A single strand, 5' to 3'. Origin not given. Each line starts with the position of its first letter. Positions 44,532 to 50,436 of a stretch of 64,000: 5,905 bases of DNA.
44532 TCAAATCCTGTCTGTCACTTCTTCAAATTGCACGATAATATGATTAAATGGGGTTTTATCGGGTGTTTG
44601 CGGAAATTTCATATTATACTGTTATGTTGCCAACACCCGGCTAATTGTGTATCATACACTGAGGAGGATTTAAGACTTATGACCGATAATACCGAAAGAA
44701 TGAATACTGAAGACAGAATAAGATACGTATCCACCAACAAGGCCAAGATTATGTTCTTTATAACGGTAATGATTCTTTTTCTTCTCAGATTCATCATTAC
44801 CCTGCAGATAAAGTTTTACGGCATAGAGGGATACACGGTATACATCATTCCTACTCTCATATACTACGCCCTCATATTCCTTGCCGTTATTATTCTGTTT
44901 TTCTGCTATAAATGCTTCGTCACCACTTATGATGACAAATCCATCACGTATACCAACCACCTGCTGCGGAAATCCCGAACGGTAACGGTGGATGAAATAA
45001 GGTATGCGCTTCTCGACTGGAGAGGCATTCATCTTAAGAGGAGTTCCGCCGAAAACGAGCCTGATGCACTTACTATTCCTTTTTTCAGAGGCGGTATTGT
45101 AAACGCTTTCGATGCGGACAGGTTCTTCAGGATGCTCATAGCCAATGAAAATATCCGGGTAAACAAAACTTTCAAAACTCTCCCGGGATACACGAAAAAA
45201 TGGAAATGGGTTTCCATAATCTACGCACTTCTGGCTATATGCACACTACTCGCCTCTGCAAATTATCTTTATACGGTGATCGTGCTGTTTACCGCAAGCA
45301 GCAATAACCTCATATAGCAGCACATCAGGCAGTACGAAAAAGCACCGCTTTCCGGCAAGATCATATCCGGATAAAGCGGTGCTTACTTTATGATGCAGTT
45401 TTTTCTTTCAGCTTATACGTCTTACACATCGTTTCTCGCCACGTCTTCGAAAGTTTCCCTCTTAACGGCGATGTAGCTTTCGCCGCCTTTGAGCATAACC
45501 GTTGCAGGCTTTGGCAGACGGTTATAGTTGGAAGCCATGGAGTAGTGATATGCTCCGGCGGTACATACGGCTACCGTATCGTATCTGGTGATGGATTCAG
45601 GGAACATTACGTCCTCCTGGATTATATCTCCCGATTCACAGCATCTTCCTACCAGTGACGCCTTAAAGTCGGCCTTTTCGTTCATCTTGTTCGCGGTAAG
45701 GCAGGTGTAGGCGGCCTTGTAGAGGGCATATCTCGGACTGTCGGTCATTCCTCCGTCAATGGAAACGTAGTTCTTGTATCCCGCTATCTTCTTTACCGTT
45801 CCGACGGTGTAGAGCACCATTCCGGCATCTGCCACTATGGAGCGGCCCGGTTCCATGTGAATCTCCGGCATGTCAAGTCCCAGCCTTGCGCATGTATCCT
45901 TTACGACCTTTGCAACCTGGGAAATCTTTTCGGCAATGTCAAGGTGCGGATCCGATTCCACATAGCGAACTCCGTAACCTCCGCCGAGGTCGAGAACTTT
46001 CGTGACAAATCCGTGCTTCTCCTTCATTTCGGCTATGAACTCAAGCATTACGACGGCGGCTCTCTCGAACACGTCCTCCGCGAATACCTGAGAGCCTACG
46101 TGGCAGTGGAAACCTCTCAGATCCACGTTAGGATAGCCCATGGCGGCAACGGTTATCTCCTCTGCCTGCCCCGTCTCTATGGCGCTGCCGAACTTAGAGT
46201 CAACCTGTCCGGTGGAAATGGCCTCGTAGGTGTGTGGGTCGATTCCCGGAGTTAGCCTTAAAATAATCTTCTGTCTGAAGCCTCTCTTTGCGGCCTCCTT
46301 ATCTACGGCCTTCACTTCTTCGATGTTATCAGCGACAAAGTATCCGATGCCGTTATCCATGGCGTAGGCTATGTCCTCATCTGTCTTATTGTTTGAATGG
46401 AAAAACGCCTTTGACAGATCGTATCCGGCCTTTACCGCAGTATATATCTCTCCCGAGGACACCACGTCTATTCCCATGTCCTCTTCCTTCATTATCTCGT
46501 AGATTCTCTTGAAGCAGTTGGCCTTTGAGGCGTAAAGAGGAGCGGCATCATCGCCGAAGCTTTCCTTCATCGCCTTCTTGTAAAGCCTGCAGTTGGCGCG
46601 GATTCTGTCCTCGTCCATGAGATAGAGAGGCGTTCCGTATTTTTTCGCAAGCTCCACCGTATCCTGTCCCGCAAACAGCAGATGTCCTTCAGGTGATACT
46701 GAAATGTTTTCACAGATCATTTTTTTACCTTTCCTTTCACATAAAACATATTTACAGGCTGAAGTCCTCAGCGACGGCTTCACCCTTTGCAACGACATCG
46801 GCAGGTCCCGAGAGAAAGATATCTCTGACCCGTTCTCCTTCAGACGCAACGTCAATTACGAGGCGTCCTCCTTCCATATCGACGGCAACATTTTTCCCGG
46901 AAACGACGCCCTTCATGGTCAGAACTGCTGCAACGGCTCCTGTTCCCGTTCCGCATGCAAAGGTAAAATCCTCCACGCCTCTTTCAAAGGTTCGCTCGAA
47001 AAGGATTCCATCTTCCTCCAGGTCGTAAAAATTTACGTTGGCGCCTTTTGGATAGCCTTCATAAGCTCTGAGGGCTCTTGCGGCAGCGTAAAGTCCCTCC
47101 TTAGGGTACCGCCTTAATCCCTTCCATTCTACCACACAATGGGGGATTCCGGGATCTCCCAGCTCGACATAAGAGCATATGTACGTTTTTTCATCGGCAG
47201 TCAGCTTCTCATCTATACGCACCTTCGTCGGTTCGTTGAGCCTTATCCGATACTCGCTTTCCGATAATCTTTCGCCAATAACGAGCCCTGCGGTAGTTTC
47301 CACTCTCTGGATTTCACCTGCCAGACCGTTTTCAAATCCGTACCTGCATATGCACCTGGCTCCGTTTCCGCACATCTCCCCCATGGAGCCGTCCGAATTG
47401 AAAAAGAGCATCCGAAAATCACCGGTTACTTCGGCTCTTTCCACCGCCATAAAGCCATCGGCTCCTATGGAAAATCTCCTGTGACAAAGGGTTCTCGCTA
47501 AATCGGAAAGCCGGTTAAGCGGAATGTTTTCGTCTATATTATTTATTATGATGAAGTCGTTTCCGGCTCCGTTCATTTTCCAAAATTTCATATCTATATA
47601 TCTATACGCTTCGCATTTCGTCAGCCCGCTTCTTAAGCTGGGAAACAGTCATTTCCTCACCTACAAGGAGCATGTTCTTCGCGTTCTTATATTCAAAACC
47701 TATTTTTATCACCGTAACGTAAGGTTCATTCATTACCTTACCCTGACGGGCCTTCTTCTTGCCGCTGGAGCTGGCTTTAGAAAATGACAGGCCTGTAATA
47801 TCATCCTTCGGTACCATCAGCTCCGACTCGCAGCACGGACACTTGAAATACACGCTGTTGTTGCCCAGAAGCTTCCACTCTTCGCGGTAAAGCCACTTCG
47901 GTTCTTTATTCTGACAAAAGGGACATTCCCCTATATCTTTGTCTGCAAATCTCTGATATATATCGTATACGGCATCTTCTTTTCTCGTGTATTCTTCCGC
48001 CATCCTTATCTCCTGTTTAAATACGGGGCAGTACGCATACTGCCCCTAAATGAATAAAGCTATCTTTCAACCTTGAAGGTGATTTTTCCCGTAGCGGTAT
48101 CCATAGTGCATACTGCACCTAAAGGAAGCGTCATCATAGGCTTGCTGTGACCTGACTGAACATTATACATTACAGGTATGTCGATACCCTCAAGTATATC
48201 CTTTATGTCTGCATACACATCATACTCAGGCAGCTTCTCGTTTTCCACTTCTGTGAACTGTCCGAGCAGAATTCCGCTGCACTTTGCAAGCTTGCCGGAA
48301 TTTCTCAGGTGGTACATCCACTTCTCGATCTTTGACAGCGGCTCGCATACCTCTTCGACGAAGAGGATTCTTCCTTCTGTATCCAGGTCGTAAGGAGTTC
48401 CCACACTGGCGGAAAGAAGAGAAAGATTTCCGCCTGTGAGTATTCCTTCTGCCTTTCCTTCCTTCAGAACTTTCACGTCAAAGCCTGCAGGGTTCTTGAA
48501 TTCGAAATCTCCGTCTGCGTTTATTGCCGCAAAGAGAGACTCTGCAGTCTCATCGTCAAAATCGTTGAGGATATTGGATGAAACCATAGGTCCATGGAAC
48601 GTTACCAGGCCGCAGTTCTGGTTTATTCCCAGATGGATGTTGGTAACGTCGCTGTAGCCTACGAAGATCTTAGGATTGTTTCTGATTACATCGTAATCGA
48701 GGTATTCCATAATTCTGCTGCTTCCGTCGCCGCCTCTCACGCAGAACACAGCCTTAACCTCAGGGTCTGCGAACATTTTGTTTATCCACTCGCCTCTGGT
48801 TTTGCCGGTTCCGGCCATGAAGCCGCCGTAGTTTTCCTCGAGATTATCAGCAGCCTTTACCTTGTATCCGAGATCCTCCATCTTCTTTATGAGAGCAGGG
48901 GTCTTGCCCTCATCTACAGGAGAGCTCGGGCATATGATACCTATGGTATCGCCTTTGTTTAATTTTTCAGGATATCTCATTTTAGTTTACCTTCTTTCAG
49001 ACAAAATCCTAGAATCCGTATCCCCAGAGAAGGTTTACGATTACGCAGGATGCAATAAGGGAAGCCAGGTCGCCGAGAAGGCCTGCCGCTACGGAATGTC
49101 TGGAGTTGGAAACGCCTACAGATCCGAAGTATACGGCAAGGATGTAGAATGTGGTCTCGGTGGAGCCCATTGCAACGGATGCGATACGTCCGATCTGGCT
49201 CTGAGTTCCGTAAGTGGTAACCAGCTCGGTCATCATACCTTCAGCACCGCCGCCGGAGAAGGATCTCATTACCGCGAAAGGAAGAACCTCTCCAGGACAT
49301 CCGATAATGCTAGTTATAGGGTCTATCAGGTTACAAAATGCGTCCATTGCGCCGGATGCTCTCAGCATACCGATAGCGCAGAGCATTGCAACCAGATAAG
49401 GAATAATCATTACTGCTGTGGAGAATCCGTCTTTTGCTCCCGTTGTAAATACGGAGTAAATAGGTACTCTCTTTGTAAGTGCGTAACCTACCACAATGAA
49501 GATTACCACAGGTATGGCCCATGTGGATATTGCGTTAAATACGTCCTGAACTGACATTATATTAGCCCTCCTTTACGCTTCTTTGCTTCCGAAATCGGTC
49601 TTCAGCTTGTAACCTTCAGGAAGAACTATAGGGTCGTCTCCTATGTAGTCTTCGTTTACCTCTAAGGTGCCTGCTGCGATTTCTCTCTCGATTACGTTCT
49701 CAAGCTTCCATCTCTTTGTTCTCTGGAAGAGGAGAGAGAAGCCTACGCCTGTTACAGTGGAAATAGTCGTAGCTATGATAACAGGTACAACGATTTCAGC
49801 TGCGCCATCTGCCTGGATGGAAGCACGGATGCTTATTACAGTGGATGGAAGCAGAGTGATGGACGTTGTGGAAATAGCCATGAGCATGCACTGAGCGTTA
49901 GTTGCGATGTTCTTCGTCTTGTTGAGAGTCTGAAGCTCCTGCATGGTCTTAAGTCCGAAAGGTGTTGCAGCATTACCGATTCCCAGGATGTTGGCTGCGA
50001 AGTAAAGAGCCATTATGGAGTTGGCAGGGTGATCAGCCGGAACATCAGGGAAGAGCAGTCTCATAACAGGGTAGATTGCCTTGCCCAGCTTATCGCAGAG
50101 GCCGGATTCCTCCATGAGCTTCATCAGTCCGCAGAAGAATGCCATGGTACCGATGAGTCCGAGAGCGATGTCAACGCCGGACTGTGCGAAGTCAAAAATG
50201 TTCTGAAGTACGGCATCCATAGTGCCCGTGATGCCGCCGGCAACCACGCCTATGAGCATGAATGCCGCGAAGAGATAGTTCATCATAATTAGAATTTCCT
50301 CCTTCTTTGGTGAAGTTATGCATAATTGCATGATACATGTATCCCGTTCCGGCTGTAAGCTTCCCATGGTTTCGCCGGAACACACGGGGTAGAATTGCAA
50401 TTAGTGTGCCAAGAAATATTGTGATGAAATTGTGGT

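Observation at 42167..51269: Two paralogous sigma54-driven spmA-spmB-LD-carboxypeptidase modules, each with a divergent unknown membrane protein, flank dapF-lysA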

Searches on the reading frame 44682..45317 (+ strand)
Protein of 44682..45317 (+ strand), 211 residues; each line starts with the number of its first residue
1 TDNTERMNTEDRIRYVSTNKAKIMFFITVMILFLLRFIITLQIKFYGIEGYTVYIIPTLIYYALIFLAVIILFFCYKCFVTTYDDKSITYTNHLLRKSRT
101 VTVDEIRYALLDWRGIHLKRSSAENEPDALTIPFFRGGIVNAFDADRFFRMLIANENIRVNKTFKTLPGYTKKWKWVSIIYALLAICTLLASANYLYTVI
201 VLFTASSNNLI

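Call 6: search_protein_families(library=pfam, proteins=[window:44682-45317:+], max_evalue=0.01)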
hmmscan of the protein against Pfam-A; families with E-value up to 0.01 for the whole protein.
window:44682-45317:+ (211 aa): 0 families

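Call 12: search_protein_families(library=ncbifam, proteins=[window:44682-45317:+], max_evalue=0.001)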
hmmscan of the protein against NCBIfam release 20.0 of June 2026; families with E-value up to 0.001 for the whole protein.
window:44682-45317:+ (211 aa): 0 families

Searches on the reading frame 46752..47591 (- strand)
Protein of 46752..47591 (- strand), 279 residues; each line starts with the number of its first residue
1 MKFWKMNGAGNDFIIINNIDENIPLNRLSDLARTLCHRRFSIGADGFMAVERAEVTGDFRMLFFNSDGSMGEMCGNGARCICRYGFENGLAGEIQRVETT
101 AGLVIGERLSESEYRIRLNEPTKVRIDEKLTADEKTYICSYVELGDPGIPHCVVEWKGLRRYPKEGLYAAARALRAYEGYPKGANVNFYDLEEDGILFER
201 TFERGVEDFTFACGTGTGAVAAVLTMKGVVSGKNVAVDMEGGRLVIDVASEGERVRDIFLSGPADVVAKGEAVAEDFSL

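Call 6: search_protein_families(library=pfam, proteins=[window:46752-47591:-], max_evalue=0.01)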
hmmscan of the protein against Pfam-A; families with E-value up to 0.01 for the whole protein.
window:46752-47591:- (279 aa): 2 families
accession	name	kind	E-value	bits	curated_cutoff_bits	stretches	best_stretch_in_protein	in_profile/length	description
PF01678.24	DAP_epimerase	-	1.4e-37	128.9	34.7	2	3-104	1-100/121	Diaminopimelate epimerase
PF05544.16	Pro_racemase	-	0.0018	17.9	27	0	57-106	67-120/325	Proline racemase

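Call 55: search_protein_families(library=ncbifam, proteins=[window:46752-47591:-], max_evalue=1e-10)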
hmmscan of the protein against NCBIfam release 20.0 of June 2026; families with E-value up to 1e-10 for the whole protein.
window:46752-47591:- (279 aa): 2 families
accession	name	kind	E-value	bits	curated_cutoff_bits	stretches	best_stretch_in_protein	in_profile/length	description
TIGR00652.1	DapF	equivalog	1.7e-60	204.8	114.65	1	1-272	1-268/270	diaminopimelate epimerase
NF038284.1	bifunc_DapF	exception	4.4e-28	98.3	350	1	6-262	15-252/254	bifunctional diaminopimelate epimerase/glutamate racemase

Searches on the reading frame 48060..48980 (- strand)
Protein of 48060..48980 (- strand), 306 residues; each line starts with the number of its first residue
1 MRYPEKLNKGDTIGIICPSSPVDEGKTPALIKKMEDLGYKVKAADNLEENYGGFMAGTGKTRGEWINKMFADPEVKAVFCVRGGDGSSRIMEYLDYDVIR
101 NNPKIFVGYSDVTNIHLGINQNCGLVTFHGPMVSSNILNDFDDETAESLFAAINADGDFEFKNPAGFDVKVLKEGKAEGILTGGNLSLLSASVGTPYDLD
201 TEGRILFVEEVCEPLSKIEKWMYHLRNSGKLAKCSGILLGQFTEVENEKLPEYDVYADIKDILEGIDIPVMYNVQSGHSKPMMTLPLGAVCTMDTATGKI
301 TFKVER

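Call 6: search_protein_families(library=pfam, proteins=[window:48060-48980:-], max_evalue=0.01)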
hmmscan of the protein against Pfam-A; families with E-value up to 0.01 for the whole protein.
window:48060-48980:- (306 aa): 2 families
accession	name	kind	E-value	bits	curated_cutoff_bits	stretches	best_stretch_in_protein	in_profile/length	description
PF02016.21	Peptidase_S66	-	1.7e-38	131.9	25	1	13-130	1-121/121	LD-carboxypeptidase N-terminal domain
PF17676.7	Peptidase_S66C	-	5.8e-32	111.3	23.7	1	178-293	1-120/120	LD-carboxypeptidase C-terminal domain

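Call 12: search_protein_families(library=ncbifam, proteins=[window:48060-48980:-], max_evalue=0.001)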
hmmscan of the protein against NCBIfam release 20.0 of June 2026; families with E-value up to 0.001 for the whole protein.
window:48060-48980:- (306 aa): 1 family
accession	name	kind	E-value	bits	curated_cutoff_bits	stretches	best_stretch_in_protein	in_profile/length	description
NF008424.0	PRK11253.1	equivalog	1.2e-43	149.4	378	1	12-298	6-294/308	muramoyltetrapeptide carboxypeptidase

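Call 17: search_solved_structures(query=window:48060-48980:-, max_evalue=0.001, show_alignments=2)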
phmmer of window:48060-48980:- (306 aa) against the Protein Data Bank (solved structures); distinct sequences matched with E-value up to 0.001: 28.
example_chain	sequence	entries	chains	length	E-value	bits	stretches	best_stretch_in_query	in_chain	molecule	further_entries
3sr3_A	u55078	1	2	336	1.1e-36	130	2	2-146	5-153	Microcin immunity protein MccF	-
3tyx_A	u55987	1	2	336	1.3e-36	129.8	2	2-146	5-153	Microcin immunity protein MccF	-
3gjz_A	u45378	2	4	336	1.3e-36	129.7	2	2-146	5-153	Microcin immunity protein MccF | Microcin C7 self-immunity protein mccF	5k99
3u1b_A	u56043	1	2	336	2.4e-36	128.8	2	2-146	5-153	Microcin immunity protein MccF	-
3t5m_A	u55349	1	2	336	3.4e-36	128.4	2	2-146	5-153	Microcin immunity protein MccF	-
5usd_A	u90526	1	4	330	3.1e-35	125.2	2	3-136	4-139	Peptidase S66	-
4e5s_A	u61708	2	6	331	3.1e-35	125.2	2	3-136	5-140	MccFlike protein (BA_5613) | LD-carboxypeptidase family protein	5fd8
4jvo_A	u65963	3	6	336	8.2e-35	123.8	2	2-146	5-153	Microcin immunity protein MccF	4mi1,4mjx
6uuk_A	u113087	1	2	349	1.7e-32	116.2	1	12-302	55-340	Muramoyltetrapeptide carboxypeptidase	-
3tlz_A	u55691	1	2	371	9.7e-32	113.7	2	7-133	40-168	MccF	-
3tla_A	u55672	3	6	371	9.9e-32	113.7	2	7-133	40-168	MccF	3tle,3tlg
3tlb_A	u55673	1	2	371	1e-31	113.6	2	7-133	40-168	MccF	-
4h1h_A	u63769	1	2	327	1.5e-31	113.1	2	3-152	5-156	Lmo1638 protein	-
3tlc_A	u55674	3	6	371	2.6e-31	112.3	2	7-133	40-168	MccF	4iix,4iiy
4inj_A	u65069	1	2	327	3.8e-31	111.7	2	3-152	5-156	Lmo1638 protein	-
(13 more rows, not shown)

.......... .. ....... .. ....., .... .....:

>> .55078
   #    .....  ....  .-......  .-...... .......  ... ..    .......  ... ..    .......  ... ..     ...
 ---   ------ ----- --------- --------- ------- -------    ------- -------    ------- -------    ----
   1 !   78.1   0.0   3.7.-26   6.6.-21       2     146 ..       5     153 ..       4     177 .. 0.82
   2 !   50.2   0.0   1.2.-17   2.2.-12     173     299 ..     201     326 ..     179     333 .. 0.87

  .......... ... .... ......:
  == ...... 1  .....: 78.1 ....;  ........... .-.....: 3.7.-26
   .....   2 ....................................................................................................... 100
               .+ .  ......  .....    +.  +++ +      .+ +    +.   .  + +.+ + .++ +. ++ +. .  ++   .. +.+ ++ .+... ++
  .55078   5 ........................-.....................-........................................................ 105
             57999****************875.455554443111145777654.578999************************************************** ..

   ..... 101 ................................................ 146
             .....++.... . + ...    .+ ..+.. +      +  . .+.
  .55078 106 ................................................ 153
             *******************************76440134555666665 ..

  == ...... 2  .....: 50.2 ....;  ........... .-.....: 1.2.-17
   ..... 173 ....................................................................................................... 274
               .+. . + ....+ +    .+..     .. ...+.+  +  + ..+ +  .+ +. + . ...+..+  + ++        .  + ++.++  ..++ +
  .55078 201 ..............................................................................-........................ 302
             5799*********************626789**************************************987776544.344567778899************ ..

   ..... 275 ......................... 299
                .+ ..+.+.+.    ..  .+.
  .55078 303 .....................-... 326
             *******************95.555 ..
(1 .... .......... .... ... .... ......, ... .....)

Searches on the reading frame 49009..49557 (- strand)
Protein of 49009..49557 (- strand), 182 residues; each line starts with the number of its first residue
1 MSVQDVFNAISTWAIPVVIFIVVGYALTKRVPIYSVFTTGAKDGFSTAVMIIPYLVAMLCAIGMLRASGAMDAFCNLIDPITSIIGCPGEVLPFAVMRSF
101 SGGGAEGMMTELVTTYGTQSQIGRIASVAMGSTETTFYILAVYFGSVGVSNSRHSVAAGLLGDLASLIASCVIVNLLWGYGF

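Call 6: search_protein_families(library=pfam, proteins=[window:49009-49557:-], max_evalue=0.01)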
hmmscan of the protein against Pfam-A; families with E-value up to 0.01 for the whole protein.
window:49009-49557:- (182 aa): 1 family
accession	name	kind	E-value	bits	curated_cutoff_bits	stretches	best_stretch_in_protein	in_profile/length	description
PF07670.19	Gate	-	8.4e-14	52.3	29.6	1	49-148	2-102/104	Nucleoside recognition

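Call 12: search_protein_families(library=ncbifam, proteins=[window:49009-49557:-], max_evalue=0.001)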
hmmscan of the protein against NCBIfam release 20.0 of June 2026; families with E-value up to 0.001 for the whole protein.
window:49009-49557:- (182 aa): 1 family
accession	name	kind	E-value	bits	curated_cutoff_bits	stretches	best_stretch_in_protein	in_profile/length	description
NF007811.0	PRK10519.1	equivalog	4.7e-10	39.2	111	1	30-115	8-94/155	hypothetical protein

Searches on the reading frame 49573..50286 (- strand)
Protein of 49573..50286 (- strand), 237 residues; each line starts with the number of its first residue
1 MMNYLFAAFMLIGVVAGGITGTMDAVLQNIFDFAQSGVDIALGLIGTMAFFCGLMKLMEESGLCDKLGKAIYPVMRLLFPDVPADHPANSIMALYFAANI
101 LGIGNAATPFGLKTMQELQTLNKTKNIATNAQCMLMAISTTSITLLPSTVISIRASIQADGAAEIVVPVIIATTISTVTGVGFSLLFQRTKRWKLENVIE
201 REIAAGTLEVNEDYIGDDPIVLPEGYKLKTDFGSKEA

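Call 6: search_protein_families(library=pfam, proteins=[window:49573-50286:-], max_evalue=0.01)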
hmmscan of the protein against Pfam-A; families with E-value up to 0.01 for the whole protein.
window:49573-50286:- (237 aa): 1 family
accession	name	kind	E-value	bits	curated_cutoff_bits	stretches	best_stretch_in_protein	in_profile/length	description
PF07670.19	Gate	-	1.5e-12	48.3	29.6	1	42-153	2-100/104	Nucleoside recognition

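Call 12: search_protein_families(library=ncbifam, proteins=[window:49573-50286:-], max_evalue=0.001)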
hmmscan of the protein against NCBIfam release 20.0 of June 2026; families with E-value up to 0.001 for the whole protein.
window:49573-50286:- (237 aa): 0 families
